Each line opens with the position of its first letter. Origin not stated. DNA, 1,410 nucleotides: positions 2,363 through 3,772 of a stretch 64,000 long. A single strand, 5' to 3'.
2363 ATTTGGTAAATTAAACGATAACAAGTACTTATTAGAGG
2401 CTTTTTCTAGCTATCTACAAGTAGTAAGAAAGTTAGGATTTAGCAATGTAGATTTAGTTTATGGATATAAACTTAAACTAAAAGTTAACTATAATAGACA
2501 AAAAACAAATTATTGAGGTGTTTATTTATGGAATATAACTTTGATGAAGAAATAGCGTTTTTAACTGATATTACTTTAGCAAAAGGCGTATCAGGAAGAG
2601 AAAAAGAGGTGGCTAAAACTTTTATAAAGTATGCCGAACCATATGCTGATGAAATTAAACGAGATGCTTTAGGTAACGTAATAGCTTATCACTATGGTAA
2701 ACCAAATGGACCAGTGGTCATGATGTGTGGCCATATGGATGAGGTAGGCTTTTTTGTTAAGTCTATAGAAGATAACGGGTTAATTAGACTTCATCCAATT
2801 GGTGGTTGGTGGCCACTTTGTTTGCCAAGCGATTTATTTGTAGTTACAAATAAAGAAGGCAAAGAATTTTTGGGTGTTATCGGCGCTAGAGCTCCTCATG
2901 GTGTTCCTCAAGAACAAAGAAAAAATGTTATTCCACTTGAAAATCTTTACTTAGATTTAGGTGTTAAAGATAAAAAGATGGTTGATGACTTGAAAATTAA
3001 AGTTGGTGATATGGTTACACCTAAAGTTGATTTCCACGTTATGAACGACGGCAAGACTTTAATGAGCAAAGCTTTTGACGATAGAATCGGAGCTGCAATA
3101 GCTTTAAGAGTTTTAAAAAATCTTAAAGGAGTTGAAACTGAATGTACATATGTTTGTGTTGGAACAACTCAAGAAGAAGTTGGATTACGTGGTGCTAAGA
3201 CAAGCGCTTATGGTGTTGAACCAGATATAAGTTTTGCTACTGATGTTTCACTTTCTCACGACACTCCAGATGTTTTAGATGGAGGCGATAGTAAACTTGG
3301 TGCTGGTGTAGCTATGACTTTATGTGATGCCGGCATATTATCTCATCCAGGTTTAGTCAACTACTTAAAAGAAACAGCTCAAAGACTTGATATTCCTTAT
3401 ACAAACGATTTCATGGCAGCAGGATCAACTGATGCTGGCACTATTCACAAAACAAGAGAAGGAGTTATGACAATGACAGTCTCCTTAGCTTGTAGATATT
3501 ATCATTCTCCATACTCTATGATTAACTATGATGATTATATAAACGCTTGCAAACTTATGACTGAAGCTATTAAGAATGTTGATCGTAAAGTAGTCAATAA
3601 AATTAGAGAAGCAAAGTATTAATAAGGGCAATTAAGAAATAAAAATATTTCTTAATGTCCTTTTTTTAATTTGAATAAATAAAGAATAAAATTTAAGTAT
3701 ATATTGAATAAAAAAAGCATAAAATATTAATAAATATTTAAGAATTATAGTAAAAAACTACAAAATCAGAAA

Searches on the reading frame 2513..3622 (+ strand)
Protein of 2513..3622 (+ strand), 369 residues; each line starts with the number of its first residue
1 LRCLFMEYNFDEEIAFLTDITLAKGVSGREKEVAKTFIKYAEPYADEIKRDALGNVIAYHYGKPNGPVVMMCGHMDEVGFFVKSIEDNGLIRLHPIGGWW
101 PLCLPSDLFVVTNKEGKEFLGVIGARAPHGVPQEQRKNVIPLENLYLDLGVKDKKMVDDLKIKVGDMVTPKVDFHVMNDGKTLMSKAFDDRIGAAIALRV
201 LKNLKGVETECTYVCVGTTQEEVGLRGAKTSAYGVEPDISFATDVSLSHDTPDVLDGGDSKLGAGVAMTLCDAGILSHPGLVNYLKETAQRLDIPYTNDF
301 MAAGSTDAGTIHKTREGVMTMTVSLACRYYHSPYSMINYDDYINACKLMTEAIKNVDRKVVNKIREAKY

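Call 92: search_protein_families(library=pfam, proteins=[window:2513-3622:+], max_evalue=0.001)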
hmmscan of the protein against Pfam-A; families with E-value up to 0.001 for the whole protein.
window:2513-3622:+ (369 aa): 3 families
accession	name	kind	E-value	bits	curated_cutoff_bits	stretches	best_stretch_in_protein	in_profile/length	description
PF05343.19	Peptidase_M42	-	1.8e-90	303.4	23.2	1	54-348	1-292/292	M42 glutamyl aminopeptidase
PF01546.33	Peptidase_M20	-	7.2e-07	29.7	24.6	1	187-354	33-205/206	Peptidase family M20/M25/M40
PF04389.22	Peptidase_M28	-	0.00025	21.3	21.3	0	187-237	30-81/193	Peptidase family M28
